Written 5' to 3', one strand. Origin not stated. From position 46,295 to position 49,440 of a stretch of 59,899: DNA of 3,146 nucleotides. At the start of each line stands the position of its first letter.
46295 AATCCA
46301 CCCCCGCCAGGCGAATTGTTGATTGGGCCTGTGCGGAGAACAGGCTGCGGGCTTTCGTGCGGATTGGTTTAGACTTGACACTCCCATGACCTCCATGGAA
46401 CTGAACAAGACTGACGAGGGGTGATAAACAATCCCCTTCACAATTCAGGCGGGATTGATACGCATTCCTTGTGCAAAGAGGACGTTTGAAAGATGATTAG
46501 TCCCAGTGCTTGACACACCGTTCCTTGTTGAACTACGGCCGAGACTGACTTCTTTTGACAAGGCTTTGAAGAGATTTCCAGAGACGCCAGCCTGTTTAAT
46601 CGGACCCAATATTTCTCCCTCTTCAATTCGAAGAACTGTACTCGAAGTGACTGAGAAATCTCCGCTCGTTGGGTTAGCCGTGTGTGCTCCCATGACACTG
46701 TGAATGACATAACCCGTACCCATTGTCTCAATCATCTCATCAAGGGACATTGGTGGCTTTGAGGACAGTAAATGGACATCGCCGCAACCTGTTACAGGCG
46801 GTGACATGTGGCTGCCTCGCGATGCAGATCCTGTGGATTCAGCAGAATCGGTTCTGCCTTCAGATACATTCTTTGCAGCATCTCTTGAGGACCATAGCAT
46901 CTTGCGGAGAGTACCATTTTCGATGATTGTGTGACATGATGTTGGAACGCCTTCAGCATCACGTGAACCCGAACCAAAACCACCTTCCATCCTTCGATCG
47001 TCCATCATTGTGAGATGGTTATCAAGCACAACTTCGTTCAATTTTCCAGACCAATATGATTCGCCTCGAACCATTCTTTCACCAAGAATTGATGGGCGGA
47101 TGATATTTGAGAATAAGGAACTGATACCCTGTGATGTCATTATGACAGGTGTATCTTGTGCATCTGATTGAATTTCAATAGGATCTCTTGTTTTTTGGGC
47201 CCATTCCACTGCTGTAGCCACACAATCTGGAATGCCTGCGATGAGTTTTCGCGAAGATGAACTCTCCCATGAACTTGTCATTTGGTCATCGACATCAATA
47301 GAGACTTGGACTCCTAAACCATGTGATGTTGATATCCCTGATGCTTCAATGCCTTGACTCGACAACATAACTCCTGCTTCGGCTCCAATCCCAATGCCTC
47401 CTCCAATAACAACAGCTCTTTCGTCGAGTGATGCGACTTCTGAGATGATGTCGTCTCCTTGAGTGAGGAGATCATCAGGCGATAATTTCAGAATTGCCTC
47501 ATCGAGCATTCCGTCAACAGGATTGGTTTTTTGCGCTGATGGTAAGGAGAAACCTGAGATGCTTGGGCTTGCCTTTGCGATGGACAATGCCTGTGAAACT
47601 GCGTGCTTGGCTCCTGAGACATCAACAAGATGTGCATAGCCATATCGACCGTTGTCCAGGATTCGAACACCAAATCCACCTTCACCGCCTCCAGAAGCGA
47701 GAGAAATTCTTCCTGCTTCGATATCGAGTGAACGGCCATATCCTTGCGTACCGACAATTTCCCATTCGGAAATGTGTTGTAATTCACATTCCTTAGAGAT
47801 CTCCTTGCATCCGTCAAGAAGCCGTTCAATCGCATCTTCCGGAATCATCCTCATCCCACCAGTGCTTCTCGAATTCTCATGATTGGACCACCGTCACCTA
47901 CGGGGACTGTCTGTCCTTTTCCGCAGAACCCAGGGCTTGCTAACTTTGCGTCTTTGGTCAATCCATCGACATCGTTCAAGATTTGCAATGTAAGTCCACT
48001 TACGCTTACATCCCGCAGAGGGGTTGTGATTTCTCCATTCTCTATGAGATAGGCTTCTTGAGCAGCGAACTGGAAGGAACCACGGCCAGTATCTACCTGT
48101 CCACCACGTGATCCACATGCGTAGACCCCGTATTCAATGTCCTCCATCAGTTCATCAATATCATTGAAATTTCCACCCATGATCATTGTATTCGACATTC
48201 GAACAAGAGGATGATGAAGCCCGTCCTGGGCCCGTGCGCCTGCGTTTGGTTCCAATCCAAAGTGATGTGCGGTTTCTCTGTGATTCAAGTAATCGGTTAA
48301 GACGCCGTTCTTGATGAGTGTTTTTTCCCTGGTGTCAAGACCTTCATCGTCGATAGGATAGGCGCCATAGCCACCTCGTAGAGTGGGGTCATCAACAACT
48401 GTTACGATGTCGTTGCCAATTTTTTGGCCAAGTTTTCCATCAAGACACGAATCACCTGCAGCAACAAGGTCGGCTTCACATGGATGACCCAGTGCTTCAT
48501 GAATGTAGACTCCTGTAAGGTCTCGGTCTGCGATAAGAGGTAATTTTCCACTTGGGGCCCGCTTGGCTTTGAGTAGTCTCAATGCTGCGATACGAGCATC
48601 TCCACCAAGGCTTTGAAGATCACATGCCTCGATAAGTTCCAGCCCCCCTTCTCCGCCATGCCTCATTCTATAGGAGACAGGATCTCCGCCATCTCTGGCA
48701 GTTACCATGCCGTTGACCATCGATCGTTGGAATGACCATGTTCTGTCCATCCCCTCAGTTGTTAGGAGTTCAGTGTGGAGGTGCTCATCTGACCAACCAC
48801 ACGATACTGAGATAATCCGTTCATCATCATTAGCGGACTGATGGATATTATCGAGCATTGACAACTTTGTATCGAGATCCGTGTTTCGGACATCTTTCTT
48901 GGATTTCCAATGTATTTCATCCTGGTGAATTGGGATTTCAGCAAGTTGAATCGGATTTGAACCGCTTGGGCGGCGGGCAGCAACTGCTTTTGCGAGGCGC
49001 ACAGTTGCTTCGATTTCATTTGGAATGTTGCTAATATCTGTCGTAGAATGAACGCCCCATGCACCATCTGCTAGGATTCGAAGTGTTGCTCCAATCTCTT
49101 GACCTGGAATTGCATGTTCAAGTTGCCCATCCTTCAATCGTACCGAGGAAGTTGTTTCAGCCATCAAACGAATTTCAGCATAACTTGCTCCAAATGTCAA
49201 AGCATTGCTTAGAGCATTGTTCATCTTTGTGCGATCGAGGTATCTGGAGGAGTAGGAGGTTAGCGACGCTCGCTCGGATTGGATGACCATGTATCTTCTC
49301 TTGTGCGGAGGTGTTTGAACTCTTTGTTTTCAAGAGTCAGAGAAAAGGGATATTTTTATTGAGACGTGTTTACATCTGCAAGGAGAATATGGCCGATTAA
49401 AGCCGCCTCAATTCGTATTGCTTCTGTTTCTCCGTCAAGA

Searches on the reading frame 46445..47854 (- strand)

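Call 61: search_protein_families(library=pfam, proteins=[window:46445-47854:-], max_evalue=0.001)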
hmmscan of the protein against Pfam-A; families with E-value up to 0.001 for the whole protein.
window:46445-47854:- (469 aa): 2 families
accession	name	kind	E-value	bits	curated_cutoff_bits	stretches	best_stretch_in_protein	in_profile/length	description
PF19289.4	PmbA_TldD_3rd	-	2.5e-46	158.1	22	1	234-446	3-204/220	PmbA/TldA metallopeptidase C-terminal domain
PF01523.21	PmbA_TldD_1st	-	6.7e-12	45.8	20.9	1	31-93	1-65/65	PmbA/TldA metallopeptidase domain 1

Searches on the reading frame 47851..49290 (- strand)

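Call 61: search_protein_families(library=pfam, proteins=[window:47851-49290:-], max_evalue=0.001)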
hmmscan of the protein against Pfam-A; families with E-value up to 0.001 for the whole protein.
window:47851-49290:- (479 aa): 3 families
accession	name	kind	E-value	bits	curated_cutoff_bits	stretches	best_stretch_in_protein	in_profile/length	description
PF19289.4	PmbA_TldD_3rd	-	1.3e-57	194.9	22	1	247-478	1-218/220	PmbA/TldA metallopeptidase C-terminal domain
PF01523.21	PmbA_TldD_1st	-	1.2e-11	45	20.9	1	38-104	1-65/65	PmbA/TldA metallopeptidase domain 1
PF19290.4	PmbA_TldD_2nd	-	8.6e-07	29.8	20.9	1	134-237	3-106/109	PmbA/TldA metallopeptidase central domain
